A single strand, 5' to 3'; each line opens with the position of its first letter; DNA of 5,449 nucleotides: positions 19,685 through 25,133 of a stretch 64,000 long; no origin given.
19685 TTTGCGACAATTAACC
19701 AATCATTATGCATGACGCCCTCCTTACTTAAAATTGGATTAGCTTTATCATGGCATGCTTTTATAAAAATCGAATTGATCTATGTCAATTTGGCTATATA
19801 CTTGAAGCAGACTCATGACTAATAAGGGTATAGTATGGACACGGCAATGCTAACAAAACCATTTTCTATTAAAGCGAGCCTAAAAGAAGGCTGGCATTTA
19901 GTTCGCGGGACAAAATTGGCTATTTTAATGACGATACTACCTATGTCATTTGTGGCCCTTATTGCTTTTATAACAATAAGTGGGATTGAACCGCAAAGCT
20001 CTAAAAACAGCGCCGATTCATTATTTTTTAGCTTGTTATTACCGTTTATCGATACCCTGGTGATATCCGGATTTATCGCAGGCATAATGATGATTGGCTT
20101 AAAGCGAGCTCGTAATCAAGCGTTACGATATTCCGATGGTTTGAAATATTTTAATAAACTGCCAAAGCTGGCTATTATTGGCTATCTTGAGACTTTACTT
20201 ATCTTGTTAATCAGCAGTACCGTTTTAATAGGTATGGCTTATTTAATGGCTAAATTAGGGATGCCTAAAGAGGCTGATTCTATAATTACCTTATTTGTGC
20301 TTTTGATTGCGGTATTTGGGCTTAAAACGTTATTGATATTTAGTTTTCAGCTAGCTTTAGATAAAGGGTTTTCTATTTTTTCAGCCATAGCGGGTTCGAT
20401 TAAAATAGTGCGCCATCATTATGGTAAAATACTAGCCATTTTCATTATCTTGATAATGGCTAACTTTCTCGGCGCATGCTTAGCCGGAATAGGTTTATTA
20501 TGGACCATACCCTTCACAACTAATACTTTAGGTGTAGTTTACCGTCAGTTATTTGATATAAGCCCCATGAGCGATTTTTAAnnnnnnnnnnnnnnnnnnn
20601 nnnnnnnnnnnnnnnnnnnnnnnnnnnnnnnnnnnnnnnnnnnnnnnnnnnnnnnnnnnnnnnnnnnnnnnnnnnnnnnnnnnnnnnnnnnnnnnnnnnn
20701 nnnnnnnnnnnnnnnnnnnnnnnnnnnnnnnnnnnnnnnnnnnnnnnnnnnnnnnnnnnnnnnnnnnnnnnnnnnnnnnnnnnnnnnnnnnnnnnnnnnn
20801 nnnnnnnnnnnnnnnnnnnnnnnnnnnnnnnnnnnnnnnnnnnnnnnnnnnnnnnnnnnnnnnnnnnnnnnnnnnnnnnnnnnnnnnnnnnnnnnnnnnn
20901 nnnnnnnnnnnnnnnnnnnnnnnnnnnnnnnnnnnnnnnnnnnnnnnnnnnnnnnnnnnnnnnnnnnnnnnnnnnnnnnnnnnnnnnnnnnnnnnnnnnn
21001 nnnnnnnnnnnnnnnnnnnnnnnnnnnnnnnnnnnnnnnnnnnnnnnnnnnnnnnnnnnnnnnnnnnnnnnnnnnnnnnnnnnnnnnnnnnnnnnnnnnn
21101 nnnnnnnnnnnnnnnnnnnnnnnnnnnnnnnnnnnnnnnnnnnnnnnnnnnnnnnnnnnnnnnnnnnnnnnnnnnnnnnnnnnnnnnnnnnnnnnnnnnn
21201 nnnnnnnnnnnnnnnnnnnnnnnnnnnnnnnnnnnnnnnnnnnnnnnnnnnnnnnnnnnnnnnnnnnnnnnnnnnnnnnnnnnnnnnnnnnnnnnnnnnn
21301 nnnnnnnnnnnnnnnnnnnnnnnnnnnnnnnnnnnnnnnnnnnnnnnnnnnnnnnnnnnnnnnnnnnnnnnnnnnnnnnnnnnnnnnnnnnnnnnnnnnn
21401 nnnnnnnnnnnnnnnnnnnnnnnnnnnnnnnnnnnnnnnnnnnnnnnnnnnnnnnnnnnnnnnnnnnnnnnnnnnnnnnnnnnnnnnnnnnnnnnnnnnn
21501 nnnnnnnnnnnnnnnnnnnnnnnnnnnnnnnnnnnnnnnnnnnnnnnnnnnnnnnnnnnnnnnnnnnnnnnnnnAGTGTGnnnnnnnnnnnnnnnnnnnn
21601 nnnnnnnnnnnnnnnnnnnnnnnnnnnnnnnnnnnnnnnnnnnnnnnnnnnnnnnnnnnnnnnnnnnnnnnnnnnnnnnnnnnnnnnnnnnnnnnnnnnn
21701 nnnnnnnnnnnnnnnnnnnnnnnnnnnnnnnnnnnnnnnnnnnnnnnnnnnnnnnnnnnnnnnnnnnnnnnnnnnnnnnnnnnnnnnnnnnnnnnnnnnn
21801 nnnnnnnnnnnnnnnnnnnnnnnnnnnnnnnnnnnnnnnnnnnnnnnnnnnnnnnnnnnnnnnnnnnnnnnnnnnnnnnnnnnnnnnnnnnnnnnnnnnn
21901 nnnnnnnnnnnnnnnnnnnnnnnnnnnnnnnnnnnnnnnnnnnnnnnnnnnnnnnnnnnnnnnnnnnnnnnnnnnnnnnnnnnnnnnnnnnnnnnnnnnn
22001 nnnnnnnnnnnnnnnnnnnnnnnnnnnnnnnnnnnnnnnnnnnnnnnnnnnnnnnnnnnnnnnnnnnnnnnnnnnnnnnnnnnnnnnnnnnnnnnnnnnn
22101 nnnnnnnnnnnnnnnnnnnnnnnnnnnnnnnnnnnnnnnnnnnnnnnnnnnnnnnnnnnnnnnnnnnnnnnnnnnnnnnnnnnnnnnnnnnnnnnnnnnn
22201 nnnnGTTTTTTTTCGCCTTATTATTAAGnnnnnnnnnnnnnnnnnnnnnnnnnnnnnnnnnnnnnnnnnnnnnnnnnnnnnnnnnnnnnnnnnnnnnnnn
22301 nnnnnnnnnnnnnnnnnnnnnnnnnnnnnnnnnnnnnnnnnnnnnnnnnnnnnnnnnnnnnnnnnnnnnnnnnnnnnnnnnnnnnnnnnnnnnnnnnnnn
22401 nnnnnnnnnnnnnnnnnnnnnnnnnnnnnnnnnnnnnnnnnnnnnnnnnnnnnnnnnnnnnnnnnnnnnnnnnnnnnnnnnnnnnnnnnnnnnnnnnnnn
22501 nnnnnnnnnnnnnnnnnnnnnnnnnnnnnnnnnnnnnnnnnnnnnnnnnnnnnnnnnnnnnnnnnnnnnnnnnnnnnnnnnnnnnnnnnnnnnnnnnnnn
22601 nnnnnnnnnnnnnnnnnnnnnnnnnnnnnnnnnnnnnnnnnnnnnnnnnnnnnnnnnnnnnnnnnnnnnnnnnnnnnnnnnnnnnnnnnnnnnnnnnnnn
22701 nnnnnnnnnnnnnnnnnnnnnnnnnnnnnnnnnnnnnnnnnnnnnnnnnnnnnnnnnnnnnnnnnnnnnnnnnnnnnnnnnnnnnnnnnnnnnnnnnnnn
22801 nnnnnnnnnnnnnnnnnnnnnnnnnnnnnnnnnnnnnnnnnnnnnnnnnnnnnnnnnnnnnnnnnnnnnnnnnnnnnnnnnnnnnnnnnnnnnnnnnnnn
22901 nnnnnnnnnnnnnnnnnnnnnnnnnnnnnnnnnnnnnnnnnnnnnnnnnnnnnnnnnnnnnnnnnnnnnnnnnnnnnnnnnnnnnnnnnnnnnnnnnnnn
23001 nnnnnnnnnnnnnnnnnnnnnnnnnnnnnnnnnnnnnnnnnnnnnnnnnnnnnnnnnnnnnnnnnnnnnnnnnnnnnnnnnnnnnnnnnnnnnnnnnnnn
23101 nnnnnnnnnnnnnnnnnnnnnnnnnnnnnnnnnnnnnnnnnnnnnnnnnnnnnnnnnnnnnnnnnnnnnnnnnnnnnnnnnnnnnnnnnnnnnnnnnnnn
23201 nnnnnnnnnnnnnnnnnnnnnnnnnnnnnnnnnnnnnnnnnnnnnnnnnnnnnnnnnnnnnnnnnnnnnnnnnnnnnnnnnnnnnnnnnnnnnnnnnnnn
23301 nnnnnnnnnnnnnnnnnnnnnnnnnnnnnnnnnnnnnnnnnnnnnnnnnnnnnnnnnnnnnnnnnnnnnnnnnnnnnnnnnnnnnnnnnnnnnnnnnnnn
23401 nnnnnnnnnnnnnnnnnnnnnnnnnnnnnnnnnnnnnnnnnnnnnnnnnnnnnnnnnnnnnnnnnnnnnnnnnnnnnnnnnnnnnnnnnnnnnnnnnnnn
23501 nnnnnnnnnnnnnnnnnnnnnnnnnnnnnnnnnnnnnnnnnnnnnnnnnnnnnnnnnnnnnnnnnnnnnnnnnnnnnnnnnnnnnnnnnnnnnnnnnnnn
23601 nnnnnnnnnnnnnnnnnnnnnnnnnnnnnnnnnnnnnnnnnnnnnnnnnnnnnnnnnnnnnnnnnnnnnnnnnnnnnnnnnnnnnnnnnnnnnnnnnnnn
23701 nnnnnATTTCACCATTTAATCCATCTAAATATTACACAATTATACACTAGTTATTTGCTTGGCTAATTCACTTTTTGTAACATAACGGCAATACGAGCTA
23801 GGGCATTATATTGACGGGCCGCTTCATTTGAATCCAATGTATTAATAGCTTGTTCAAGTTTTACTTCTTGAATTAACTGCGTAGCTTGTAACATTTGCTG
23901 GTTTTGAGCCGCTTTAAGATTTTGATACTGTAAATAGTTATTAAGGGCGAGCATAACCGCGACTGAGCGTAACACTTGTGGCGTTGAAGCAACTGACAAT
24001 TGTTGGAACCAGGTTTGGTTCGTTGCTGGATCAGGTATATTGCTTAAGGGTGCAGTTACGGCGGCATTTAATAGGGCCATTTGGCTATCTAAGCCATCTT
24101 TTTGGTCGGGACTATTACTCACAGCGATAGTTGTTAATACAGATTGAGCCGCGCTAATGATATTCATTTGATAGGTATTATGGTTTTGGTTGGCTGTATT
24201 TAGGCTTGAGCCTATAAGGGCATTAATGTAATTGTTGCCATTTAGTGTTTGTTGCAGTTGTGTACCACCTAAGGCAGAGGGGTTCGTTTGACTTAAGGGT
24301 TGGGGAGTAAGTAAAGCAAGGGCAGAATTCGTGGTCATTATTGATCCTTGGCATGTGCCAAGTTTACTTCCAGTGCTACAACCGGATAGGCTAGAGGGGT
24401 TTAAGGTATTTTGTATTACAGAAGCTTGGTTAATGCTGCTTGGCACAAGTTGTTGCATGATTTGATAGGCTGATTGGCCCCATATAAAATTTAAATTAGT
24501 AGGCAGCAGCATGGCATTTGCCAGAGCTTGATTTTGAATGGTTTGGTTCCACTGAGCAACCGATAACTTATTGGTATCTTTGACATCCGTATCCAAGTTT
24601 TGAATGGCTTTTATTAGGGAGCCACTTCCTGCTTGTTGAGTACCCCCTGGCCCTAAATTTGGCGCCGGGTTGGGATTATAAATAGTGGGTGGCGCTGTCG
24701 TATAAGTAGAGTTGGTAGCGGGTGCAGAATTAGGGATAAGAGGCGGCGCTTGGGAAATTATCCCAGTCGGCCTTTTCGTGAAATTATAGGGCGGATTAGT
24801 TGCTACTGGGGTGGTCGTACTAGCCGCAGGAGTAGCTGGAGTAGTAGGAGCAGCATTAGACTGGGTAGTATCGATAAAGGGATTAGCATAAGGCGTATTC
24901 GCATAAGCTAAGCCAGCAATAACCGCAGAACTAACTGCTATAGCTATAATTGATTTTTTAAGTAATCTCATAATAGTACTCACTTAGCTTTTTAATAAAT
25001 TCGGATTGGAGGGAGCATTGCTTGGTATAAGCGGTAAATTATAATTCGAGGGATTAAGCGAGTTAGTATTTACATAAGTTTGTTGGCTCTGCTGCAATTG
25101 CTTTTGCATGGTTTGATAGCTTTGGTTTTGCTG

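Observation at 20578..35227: Sixteen-gene, single-strand Dot/Icm (type IVB) block with a gene order unlike the Legionella/Coxiella paradigms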

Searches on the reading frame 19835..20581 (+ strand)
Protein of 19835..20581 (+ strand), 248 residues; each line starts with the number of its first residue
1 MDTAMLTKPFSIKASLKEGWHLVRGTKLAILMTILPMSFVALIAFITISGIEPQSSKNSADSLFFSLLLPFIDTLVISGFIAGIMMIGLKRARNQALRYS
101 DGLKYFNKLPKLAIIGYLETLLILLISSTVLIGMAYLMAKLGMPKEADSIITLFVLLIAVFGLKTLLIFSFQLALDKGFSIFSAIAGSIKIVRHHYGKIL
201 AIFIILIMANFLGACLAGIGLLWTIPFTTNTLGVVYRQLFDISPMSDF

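Call 12: search_protein_families(library=pfam, proteins=[window:19835-20581:+], max_evalue=0.001)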
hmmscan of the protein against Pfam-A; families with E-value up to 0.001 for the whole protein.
window:19835-20581:+ (248 aa): 0 families

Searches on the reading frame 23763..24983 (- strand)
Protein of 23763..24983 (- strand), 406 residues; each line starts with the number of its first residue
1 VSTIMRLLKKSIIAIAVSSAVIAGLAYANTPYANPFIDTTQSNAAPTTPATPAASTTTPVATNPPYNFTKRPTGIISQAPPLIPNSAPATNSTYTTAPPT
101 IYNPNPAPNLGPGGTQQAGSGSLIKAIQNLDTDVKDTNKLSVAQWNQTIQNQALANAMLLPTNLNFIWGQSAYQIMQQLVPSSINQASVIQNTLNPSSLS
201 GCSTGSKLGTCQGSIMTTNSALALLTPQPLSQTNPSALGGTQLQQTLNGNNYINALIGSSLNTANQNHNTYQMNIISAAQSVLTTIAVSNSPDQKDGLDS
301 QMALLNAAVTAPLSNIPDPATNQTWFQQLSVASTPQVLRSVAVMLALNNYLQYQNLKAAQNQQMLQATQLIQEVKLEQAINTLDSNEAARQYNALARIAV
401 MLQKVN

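Call 4: search_protein_families(library=pfam, proteins=[window:23763-24983:-], max_evalue=0.01)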
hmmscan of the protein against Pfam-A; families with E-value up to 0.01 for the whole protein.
window:23763-24983:- (406 aa): 0 families

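Call 6: search_protein_families(library=ncbifam, proteins=[window:23763-24983:-], max_evalue=0.01)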
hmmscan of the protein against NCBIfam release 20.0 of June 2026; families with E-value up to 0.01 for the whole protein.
window:23763-24983:- (406 aa): 0 families

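Call 17: search_solved_structures(query=window:23763-24983:-, max_evalue=1, show_alignments=2)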
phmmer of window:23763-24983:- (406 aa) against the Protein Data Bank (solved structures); distinct sequences matched with E-value up to 1: 0.

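Call 31: find_homologous_proteins(query=window:23763-24983:-, max_evalue=0.001)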
Query window:23763-24983:- (406 aa): 6 proteins with E <= 0.001 among 8000 candidates.
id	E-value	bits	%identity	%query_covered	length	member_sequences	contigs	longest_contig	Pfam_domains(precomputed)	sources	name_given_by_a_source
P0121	3.0e-246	834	100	99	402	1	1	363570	-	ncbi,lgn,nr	ncbi:MAG: hypothetical protein Q7V63_03545 [Gammaproteobacteria bacterium]|nr:hypothetical protein [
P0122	1.5e-105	372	52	99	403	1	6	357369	-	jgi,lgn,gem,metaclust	metaclust:\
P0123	2.6e-96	341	49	99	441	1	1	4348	-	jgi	jgi:hypothetical protein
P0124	2.6e-92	328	47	99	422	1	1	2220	-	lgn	-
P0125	1.1e-79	286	45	99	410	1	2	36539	-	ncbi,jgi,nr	ncbi:MAG: hypothetical protein K0R66_1230 [Gammaproteobacteria bacterium]|jgi:hypothetical protein|n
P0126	1.5e-73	266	45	98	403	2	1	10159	-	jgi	jgi:hypothetical protein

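Call 33: search_solved_structures(query=A2, max_evalue=10, show_alignments=3)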
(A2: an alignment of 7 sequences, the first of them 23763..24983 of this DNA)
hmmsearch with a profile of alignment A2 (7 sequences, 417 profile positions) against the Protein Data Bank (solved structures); distinct sequences matched with E-value up to 10: 3.
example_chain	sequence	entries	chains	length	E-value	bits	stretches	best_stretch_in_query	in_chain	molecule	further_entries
6e5d_A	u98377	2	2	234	0.66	12.5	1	1-68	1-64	Lipid binding protein LpqN | Probable conserved lipoprotein LpqN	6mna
8j9a_A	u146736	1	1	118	0.94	12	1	91-141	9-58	Mediator of RNA polymerase II transcription subunit 15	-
5onu_A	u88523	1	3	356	1.9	11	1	3-26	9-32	Outer membrane protein OmpU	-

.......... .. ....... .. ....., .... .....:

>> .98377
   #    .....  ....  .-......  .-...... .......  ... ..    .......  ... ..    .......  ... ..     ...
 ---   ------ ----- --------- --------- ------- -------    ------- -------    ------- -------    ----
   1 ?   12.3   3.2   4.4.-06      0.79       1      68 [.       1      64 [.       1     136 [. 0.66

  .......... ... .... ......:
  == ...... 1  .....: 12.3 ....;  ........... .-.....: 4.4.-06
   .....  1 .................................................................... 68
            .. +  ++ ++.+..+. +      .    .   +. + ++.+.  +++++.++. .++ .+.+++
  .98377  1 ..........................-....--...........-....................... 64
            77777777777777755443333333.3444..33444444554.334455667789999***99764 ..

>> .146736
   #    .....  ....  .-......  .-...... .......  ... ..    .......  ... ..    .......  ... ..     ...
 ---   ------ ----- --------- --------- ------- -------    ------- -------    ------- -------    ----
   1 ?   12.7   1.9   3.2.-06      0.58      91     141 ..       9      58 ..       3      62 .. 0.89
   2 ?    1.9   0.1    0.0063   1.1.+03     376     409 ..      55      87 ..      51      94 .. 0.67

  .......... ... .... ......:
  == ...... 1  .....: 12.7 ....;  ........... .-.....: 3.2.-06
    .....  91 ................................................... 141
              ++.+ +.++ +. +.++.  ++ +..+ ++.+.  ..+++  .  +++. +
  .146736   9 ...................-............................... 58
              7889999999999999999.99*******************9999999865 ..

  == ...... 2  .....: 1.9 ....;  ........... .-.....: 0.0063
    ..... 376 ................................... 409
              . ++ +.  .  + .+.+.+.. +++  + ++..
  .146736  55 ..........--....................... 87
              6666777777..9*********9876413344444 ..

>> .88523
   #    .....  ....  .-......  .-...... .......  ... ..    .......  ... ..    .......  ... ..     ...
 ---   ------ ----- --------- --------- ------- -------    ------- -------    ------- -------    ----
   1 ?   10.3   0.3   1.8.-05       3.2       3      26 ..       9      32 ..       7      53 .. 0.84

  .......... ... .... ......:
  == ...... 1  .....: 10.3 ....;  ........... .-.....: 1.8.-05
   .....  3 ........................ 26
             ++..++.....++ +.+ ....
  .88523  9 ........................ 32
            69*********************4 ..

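Call 48: predict_structure(alignment_id=A3)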
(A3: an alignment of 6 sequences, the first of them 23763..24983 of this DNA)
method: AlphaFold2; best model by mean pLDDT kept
length: 406 residues; sequences in the alignment: 6
mean_pLDDT: 39.5   pTM: 0.21
mean pLDDT of the five models: 39.5, 36.5, 32.5, 31.4, 29.6
residues with pLDDT >= 90: 0; 70-90: 11; 50-70: 44; < 50: 351
segments of 3 or more residues with pLDDT < 50: 1-121, 123-304, 306-314, 346-376
pLDDT, mean of each block of 10 residues (from residue 1): 44 36 34 38 32 33 40 37 30 30 35 39 45 40 36 36 35 35 35 33 34 30 29 29 30 34 30 31 34 38 46 51 56 51 49 44 40 48 66 73 63
secondary structure, 60 per line:
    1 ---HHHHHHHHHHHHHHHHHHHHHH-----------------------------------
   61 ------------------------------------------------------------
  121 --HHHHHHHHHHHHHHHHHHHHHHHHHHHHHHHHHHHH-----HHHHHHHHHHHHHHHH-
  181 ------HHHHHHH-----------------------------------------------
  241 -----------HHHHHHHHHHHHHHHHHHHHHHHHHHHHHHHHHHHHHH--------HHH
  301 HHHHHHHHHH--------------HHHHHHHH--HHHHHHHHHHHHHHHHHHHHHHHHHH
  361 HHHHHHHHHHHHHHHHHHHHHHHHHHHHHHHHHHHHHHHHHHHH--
elements in order: H4-25 H123-158 H164-179 H187-193 H252-289 H298-310 H325-332 H335-404

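Call 53: search_protein_representatives(alignment_id=A3)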
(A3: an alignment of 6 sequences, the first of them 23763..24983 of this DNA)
Query: 6 sequences, 412 profile positions. Proteins with E-value up to 0.001 (for the whole library): 28; up to 1e-10: 19; up to 1e-30: 6. The best 28 are listed.
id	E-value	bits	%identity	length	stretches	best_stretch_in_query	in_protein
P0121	1.2e-187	640.9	-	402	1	1-411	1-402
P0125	2.2e-176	603.8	-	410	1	1-412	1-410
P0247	1.2e-62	229.2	-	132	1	280-410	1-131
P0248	5.6e-45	170.9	-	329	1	105-407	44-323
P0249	4.6e-35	138.3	-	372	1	83-401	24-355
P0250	4.5e-31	125.2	-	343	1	126-410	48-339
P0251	3.3e-25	105.8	-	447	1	34-400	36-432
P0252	3.7e-24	102.4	-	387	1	114-410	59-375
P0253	5.0e-21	92.1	-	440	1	44-402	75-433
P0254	6.6e-20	88.4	-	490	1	29-411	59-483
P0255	7.8e-20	88.1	-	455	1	1-409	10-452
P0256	1.6e-18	83.8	-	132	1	304-392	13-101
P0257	6.2e-17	78.6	-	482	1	26-406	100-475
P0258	3.3e-16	76.2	-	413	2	282-405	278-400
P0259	1.4e-15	74.1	-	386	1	75-386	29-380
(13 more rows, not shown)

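Call 60: search_protein_families(library=pfam, alignment_id=A4, max_evalue=0.01)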
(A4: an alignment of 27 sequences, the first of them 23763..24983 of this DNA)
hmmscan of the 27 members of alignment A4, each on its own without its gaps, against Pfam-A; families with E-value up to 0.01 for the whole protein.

A. member 1, window:23763-24983:- (406 aa): 0 families

B. families by the number of members that match (of 27 scanned): 0 families

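Call 61: search_solved_structures(query=A4, max_evalue=10, show_alignments=2)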
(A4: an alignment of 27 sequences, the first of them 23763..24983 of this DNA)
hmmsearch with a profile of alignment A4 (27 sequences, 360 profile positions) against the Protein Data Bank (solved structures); distinct sequences matched with E-value up to 10: 1.
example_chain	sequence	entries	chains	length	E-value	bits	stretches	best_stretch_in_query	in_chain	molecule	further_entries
6xkw_Y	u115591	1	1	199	7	9.6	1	11-100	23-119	Cytochrome c-type cyt cy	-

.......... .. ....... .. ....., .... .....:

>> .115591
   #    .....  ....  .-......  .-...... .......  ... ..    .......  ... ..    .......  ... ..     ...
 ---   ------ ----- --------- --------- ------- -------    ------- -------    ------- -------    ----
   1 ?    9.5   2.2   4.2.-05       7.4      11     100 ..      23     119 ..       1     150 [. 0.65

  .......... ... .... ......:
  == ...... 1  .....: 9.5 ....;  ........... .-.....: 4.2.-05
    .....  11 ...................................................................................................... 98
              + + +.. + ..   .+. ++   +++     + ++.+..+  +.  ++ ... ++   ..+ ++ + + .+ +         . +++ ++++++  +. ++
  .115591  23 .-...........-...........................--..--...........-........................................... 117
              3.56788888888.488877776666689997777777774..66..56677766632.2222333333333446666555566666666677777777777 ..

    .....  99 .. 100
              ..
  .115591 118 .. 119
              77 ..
